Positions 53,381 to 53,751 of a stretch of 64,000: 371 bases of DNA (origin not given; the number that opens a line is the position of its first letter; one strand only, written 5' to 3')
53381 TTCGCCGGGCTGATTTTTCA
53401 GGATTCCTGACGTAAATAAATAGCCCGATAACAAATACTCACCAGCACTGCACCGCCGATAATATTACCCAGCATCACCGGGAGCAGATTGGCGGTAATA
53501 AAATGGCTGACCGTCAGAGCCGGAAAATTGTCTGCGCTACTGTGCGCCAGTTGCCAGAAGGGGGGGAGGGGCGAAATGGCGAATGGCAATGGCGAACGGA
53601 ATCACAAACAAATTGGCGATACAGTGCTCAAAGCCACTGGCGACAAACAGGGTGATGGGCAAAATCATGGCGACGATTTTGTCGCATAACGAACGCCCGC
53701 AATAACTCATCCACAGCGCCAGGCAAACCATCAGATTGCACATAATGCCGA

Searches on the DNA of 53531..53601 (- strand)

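Call 18: search_dna_similar(query=window:53531-53601:-, collection=ecoli_genomes, mode=near, max_rows=60)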
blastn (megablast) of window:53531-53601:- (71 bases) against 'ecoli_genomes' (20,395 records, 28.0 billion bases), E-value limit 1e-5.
Records with a match: 4294; places in all: 4317; records where one place covers at least 80% of the query: 4270.
Genomes with a match: 4294 of 5426; with a place that covers at least 80% of the query: 4270. Places per genome that has any: lowest 1, median 1, highest 2. On chromosomes: 4317 places; on plasmids: 0.
Best place of each record, by identity: >=99% 200; 95-99% 3367; 90-95% 722; 80-90% 5.
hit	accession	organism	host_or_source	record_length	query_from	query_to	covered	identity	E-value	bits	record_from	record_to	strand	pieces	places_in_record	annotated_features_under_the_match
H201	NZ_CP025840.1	Escherichia coli strain 214-4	Homo sapiens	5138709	1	71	100%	100.0%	2e-28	132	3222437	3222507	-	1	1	focB: formate transporter FocB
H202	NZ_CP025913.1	Escherichia coli strain 203740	Homo sapiens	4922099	1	71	100%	100.0%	2e-28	132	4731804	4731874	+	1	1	focB: formate transporter FocB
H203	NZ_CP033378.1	Escherichia coli strain L73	goose anus swab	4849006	1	71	100%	100.0%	2e-28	132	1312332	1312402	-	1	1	focB: formate transporter FocB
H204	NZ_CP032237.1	Escherichia coli strain ECCWS199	chicken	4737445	1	71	100%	100.0%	2e-28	132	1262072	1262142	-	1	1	focB: formate transporter FocB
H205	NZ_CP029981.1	Escherichia coli strain 99-3165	missing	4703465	1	71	100%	100.0%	2e-28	132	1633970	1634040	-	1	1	focB: formate transporter FocB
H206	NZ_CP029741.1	Escherichia coli strain AR_0085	missing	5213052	1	71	100%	100.0%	2e-28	132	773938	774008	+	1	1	focB: formate transporter FocB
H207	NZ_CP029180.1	Escherichia coli strain H9Ecoli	Homo sapiens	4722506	1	71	100%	100.0%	2e-28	132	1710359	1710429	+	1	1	focB: formate transporter FocB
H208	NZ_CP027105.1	Escherichia coli strain RM14721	dog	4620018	1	71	100%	100.0%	2e-28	132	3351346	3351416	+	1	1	focB: formate transporter FocB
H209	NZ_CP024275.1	Escherichia coli O6:H16 strain M9682-C1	missing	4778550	1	71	100%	100.0%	2e-28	132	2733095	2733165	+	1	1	focB: formate transporter FocB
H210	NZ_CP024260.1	Escherichia coli strain F5656C1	missing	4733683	1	71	100%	100.0%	2e-28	132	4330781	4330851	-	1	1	focB: formate transporter FocB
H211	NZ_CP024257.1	Escherichia coli O25:H16 strain F5505-C1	missing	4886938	1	71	100%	100.0%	2e-28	132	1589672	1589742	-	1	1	focB: formate transporter FocB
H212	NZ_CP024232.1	Escherichia coli O6:H16 strain 2014EL-1346-6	missing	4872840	1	71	100%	100.0%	2e-28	132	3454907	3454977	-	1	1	focB: formate transporter FocB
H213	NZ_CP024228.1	Escherichia coli O25:NM strain 2014EL-1343-2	missing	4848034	1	71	100%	100.0%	2e-28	132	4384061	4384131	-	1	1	focB: formate transporter FocB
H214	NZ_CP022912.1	Escherichia coli O6:H16 strain 2011EL-1370-2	Homo sapiens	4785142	1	71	100%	100.0%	2e-28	132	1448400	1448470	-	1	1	focB: formate transporter FocB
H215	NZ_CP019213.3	Escherichia coli strain WCHEC050613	Sewage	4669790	1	71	100%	100.0%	2e-28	132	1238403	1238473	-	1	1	focB: formate transporter FocB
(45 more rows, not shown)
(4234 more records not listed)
